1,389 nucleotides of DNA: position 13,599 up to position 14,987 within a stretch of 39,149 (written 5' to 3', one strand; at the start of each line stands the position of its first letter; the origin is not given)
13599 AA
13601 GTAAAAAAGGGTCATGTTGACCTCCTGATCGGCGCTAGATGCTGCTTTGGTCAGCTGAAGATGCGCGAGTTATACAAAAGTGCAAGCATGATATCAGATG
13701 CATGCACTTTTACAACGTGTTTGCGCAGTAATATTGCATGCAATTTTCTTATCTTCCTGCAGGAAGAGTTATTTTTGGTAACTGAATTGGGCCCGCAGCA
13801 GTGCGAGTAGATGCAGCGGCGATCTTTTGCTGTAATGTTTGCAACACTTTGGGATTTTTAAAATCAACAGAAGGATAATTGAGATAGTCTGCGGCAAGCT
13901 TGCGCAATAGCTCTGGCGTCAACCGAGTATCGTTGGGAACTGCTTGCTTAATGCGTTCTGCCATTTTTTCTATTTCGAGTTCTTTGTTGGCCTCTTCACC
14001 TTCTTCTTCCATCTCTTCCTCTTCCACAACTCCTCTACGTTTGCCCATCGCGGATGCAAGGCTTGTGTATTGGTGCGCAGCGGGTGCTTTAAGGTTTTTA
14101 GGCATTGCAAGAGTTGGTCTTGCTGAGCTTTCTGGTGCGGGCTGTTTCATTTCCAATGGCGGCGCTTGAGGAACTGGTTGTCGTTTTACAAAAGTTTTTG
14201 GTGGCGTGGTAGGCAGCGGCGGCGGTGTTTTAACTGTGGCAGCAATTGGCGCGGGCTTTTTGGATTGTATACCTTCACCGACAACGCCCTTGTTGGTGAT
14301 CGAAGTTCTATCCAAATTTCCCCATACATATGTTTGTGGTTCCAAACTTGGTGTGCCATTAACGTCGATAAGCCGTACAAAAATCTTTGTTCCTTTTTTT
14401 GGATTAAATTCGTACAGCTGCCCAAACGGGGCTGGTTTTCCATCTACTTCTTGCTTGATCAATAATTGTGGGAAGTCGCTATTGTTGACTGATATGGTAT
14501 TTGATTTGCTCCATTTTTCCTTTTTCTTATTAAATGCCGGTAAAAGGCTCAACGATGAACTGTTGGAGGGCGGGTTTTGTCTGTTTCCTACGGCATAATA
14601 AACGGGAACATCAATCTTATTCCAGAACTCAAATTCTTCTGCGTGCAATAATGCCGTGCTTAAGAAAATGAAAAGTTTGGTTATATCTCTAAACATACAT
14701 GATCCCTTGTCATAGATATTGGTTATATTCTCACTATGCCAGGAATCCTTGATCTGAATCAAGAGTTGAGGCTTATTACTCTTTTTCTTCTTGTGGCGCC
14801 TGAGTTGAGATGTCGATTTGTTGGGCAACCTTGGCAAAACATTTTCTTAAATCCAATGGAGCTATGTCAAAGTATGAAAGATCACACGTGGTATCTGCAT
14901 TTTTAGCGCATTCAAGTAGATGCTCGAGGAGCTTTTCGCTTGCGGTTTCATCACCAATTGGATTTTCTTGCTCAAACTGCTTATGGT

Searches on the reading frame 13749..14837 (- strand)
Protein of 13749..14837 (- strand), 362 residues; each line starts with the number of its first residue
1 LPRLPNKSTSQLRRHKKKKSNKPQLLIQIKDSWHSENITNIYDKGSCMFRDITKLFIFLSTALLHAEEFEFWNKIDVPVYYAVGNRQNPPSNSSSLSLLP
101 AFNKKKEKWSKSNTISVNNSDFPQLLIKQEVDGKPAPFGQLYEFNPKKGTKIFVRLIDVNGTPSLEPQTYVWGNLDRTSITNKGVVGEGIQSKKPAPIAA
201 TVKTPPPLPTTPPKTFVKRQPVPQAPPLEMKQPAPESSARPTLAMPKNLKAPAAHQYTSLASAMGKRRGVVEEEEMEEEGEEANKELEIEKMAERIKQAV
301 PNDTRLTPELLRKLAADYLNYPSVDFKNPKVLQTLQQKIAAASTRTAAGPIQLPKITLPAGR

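Call 11: search_protein_families(library=pfam, proteins=[window:13749-14837:-], max_evalue=1)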
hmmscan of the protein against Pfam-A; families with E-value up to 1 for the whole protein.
window:13749-14837:- (362 aa): 1 family
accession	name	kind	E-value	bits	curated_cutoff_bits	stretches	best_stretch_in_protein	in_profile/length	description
PF21717.2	DTX3L_a-b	-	0.054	13.9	27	1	39-68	31-60/62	DTX3L, alpha/beta domain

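Call 12: search_protein_families(library=ncbifam, proteins=[window:13749-14837:-], max_evalue=1)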
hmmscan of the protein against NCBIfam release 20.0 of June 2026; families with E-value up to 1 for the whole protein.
window:13749-14837:- (362 aa): 1 family
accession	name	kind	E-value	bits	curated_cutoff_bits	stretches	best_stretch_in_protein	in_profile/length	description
NF042930.1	EF0163_fam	equivalog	0.1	12.1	65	1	272-335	37-95/165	EF0163 family protein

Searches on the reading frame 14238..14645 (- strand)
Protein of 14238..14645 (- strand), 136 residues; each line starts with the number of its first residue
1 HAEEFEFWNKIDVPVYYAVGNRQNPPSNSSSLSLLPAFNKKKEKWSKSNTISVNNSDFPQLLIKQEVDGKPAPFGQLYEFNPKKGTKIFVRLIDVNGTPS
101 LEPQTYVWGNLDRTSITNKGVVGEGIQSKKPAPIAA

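Call 56: find_related_loci(query=A4, collection=viral_contigs, flank=8000)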
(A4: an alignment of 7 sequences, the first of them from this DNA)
Query A4 (136 aa) in viral_contigs; peptide patterns used: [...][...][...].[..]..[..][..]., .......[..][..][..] (x = any residue, [..] = any of these).
34 stretches matched a pattern, but none encodes a relative of the query by tblastn (E <= 1e-3).
